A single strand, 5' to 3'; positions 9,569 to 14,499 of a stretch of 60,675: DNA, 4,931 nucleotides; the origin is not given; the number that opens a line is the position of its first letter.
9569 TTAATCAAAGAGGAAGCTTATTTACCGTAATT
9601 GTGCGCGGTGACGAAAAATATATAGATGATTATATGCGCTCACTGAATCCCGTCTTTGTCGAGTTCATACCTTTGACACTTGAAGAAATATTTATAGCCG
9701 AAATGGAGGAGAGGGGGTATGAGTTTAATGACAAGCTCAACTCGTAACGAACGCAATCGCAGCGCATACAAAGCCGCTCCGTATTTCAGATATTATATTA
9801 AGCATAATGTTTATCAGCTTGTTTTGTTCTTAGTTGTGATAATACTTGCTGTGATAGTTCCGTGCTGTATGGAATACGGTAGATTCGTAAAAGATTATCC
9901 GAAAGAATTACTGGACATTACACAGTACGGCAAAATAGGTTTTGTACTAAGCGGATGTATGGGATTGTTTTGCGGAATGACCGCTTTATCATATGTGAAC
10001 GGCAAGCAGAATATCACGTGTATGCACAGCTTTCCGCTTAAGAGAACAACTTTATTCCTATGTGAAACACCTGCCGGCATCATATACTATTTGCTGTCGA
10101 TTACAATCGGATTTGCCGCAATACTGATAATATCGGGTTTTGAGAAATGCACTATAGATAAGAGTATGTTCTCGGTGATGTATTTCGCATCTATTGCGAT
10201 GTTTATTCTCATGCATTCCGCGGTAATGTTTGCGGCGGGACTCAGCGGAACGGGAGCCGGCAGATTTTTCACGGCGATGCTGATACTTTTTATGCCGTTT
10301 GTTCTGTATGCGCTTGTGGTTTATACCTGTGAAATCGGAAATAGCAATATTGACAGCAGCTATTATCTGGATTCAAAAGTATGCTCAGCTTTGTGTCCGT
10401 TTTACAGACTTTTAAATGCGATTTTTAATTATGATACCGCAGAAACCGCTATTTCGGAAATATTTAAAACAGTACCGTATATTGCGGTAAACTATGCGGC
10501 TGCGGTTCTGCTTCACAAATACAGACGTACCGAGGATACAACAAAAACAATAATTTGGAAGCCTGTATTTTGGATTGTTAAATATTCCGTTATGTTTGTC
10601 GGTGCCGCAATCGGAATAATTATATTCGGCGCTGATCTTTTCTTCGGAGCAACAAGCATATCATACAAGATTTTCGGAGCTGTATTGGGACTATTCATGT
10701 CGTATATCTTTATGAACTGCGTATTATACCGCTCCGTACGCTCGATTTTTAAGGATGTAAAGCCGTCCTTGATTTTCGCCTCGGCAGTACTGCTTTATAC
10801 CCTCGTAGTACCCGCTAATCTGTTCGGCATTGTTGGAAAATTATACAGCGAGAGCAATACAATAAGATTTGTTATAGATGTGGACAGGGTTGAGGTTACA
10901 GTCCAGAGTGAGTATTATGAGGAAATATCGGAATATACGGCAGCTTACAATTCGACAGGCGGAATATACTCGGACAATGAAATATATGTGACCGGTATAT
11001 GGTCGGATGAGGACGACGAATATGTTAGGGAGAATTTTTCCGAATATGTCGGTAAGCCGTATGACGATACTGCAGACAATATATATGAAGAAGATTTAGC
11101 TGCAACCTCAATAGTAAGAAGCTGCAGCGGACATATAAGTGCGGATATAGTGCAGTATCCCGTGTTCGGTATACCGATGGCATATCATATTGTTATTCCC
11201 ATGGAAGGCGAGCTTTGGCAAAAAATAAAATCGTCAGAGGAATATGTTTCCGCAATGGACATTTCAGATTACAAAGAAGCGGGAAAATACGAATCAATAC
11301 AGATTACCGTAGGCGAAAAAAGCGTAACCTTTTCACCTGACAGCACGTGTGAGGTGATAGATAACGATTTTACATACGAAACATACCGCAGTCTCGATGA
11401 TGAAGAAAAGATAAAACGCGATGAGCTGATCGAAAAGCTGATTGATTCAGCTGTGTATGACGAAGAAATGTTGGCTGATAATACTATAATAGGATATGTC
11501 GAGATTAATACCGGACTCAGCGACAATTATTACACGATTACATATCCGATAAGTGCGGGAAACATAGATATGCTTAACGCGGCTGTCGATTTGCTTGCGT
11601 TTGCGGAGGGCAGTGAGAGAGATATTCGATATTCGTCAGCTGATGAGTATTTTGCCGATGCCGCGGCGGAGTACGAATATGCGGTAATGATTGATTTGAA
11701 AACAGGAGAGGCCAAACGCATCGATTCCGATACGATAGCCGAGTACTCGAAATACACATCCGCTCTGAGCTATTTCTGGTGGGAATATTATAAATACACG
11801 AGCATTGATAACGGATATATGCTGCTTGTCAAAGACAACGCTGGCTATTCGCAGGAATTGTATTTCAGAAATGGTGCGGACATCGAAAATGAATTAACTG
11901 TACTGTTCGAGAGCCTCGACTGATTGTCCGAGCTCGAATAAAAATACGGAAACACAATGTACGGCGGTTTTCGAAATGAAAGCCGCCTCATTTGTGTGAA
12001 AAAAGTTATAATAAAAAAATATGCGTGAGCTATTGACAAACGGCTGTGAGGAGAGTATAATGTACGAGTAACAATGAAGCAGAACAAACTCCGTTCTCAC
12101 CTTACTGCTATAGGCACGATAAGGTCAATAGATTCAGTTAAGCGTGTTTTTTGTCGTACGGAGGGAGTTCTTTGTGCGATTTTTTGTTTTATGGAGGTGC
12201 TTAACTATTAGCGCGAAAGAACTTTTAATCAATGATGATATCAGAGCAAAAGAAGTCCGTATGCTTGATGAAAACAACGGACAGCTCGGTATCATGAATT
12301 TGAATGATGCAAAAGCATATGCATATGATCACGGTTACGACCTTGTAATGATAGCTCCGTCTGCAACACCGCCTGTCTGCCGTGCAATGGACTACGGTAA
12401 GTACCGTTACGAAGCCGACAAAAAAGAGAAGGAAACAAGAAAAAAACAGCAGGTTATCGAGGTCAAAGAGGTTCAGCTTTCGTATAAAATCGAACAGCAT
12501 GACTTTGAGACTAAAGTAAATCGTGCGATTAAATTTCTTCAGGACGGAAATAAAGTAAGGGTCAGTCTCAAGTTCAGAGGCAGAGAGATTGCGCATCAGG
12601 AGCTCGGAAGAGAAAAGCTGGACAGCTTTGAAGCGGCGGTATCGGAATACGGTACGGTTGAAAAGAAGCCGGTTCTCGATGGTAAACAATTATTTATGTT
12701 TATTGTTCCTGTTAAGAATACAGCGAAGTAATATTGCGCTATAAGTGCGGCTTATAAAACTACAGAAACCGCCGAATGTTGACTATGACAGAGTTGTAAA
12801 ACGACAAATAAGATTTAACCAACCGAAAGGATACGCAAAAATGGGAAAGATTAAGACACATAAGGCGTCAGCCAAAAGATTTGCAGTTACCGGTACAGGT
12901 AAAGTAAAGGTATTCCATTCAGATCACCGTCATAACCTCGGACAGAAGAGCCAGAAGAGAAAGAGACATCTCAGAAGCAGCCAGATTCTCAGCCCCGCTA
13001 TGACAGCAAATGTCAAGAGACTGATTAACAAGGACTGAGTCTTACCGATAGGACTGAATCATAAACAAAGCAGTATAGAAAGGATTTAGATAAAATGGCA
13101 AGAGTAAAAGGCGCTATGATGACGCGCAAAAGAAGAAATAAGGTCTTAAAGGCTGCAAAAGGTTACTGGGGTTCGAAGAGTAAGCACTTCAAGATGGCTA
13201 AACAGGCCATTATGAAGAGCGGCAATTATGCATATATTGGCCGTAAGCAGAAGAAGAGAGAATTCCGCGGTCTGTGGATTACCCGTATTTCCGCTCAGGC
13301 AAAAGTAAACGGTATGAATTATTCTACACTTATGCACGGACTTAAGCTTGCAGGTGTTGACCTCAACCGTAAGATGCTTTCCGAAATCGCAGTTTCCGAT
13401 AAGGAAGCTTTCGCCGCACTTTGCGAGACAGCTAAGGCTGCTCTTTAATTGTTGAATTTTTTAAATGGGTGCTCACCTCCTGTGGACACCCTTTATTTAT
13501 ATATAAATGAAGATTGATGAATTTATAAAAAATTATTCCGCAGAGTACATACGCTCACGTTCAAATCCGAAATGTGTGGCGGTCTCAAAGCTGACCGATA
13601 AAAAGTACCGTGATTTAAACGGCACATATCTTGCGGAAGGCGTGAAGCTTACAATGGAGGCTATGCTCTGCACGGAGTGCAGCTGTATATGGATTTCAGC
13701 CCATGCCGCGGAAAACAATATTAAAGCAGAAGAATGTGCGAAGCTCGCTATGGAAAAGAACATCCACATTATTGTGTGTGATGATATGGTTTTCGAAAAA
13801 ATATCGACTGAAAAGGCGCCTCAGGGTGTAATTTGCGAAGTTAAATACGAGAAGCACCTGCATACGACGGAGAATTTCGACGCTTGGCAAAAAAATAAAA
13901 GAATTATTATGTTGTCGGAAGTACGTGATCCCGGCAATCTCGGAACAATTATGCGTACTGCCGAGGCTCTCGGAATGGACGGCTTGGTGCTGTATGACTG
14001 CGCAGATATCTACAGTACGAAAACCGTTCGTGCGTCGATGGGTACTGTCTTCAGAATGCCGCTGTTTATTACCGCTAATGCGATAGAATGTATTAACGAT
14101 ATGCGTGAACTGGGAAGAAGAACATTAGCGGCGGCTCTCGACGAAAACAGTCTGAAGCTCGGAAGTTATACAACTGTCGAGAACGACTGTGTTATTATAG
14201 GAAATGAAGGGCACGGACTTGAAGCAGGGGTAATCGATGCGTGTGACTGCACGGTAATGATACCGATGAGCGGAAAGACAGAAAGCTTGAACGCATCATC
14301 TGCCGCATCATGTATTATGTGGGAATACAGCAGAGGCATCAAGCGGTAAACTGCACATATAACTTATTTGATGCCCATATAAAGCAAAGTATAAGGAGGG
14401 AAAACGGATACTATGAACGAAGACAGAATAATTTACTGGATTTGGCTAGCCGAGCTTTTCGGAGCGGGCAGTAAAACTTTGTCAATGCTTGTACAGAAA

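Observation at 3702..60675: Dispersed family of four short elements with a conserved core and a stem that changes sequence but keeps pairing (best candidate for an undescribed system)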

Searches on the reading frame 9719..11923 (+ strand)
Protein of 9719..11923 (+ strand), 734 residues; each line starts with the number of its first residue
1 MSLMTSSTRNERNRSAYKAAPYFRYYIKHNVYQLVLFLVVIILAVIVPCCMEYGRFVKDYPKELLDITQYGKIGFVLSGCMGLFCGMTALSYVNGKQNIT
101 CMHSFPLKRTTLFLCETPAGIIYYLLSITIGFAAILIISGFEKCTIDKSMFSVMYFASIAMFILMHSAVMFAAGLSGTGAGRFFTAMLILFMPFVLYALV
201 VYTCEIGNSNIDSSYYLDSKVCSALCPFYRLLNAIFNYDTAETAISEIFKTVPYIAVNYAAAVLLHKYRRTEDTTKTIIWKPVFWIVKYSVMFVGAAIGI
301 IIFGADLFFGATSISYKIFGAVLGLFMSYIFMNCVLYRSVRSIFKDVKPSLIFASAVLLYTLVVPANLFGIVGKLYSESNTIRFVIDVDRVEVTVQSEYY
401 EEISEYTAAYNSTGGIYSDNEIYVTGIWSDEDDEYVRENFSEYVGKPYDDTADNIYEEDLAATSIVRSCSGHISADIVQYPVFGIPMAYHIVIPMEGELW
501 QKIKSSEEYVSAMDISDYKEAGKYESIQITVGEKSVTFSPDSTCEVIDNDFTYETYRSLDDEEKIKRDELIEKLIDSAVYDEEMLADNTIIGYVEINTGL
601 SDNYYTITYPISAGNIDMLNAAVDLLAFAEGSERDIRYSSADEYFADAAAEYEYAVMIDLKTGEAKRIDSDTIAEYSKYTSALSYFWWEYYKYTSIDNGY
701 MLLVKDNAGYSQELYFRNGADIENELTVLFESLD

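Call 84: search_protein_families(library=pfam, proteins=[window:9719-11923:+], max_evalue=0.00001)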
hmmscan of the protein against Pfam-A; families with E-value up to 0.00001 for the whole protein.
window:9719-11923:+ (734 aa): 0 families

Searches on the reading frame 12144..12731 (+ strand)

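Call 84: search_protein_families(library=pfam, proteins=[window:12144-12731:+], max_evalue=0.00001)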
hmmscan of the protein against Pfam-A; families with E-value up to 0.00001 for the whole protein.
window:12144-12731:+ (195 aa): 2 families
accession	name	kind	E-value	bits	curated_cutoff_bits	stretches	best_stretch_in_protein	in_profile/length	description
PF00707.27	IF3_C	-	2.4e-33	114.4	34.8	1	105-189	1-85/86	Translation initiation factor IF-3, C-terminal domain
PF05198.21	IF3_N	-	2.2e-27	95.5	26.9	1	29-97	1-69/70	Translation initiation factor IF-3, N-terminal domain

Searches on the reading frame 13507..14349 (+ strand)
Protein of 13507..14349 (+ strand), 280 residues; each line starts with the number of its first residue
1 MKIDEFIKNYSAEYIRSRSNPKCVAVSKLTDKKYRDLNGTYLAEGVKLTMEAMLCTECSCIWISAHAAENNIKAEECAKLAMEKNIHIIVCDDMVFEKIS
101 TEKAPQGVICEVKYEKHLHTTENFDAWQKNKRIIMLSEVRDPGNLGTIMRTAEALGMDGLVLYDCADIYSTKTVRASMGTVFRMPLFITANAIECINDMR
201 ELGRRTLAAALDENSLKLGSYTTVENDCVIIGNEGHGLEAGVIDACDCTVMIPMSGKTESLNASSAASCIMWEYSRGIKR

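Call 82: search_protein_families(library=pfam, proteins=[window:13507-14349:+], max_evalue=0.00001)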
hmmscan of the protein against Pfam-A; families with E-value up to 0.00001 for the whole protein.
window:13507-14349:+ (280 aa): 3 families
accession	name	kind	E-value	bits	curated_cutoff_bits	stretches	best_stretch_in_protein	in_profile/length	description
PF00588.24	SpoU_methylase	-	1.4e-35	123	29.7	1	132-271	2-141/142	SpoU rRNA Methylase family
PF22435.1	MRM3-like_sub_bind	-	4.4e-13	49.9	27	1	20-109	1-83/84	MRM3-like substrate binding domain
PF08032.17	SpoU_sub_bind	-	1.1e-07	32.5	22.8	1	42-113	1-71/76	RNA 2'-O ribose methyltransferase substrate binding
